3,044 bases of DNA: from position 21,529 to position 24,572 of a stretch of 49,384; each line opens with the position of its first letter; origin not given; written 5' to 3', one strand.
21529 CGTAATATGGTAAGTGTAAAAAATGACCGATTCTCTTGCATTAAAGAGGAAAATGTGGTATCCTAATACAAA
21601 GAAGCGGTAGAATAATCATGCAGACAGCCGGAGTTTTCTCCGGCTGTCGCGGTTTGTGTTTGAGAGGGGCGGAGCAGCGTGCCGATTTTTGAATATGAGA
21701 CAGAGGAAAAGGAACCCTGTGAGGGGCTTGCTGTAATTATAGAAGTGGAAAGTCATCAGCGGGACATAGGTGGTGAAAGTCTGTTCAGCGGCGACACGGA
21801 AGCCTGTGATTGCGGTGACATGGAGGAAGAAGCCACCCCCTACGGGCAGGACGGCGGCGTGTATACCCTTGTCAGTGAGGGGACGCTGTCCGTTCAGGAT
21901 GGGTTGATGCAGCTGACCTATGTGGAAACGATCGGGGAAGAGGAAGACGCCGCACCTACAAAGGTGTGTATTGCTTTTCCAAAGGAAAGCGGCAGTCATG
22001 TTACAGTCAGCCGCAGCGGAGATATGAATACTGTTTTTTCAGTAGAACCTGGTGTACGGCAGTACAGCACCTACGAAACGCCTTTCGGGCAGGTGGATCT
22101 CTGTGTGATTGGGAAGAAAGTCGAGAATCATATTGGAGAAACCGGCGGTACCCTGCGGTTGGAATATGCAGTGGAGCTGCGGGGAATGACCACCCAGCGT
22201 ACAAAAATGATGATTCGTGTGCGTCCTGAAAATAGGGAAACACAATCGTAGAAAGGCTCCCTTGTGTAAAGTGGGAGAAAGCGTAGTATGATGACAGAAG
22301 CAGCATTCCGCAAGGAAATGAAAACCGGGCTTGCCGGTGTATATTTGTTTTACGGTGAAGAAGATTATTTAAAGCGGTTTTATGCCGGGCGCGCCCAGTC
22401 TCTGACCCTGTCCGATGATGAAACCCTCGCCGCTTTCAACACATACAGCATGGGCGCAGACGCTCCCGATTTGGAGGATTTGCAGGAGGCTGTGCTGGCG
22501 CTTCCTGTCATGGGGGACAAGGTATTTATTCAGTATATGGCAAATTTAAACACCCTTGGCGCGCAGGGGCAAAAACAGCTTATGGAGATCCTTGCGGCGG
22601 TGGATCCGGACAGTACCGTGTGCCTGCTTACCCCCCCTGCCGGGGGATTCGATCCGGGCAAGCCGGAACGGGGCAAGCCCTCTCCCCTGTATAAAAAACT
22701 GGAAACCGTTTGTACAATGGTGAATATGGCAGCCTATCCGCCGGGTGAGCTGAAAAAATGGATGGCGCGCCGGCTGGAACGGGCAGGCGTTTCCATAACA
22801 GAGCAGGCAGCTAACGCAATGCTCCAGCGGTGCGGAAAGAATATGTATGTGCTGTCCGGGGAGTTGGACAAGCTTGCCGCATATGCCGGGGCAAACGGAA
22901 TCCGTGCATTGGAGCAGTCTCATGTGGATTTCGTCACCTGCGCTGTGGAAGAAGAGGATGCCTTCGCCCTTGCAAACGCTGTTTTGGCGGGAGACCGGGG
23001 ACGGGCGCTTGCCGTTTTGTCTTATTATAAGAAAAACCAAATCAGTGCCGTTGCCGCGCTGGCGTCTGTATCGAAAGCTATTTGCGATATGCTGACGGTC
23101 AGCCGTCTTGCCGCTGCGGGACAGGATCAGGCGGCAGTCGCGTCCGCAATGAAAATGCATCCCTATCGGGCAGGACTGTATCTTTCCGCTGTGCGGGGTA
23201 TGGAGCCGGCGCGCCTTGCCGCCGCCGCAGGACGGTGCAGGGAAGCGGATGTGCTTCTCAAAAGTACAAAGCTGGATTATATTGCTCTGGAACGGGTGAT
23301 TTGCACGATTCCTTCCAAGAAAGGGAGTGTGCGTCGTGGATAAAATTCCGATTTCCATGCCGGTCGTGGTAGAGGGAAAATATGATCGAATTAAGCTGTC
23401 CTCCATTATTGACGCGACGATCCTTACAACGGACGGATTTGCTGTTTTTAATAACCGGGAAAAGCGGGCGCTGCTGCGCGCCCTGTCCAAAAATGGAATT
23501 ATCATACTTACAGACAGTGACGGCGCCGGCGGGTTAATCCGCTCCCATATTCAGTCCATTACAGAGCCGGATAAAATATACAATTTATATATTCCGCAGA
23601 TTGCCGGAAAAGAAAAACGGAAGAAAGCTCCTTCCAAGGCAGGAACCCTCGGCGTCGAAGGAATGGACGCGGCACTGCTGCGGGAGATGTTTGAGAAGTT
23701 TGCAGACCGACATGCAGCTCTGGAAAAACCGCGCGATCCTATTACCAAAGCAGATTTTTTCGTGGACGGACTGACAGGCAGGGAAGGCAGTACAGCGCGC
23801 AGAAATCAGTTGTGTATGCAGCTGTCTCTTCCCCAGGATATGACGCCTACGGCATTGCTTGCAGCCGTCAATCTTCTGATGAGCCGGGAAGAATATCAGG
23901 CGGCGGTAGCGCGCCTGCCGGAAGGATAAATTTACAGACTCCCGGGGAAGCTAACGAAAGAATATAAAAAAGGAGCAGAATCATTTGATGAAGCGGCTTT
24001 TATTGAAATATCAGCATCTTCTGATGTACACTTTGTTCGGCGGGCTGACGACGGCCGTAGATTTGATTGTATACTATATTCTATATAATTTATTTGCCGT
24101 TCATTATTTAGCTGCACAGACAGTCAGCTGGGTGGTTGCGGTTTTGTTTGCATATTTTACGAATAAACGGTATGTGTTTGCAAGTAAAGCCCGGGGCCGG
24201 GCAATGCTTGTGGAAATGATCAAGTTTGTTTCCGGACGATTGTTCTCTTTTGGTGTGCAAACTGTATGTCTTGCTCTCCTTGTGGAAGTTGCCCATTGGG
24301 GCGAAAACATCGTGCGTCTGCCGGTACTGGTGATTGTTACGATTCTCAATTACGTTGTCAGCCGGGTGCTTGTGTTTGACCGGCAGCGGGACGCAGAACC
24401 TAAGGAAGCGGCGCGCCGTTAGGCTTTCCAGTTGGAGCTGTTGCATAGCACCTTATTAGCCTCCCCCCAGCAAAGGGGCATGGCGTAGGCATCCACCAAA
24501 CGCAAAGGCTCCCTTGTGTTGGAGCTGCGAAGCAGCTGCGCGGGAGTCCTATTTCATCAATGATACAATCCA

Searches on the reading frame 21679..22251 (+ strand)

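Call 40: search_protein_families(library=pfam, proteins=[window:21679-22251:+], max_evalue=0.00001)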
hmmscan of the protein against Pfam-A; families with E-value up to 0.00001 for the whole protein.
window:21679-22251:+ (190 aa): 1 family
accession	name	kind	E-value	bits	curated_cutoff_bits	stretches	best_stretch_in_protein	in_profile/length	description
PF09148.16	DUF1934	-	6.5e-20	71.9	22.5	1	56-179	11-128/128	Domain of unknown function (DUF1934)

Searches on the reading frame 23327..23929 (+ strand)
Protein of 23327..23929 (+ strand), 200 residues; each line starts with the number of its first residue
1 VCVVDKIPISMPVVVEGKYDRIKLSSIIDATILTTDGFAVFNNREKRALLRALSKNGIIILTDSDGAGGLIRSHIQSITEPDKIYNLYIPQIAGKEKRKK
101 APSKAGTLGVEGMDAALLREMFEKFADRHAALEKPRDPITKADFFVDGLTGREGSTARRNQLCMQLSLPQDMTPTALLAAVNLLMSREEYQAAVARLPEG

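Call 40: search_protein_families(library=pfam, proteins=[window:23327-23929:+], max_evalue=0.00001)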
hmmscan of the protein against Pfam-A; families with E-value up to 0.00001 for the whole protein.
window:23327-23929:+ (200 aa): 1 family
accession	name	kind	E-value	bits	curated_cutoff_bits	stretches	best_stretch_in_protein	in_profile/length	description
PF13331.11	DUF4093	-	1.9e-17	64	25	1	108-194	2-86/86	Domain of unknown function (DUF4093)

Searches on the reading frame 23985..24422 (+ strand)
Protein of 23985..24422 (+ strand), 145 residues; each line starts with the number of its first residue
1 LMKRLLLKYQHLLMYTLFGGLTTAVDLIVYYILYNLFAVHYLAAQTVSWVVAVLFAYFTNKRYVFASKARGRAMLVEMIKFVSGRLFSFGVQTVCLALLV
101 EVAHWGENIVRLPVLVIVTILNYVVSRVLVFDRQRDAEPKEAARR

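Call 41: search_protein_families(library=pfam, proteins=[window:23985-24422:+], max_evalue=0.00001)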
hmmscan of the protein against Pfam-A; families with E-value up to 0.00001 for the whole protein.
window:23985-24422:+ (145 aa): 1 family
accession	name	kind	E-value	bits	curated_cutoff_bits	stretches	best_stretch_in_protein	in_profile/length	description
PF04138.20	GtrA_DPMS_TM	-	1.6e-24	86.8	26.1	1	15-131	2-117/117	GtrA/DPMS, transmembrane domain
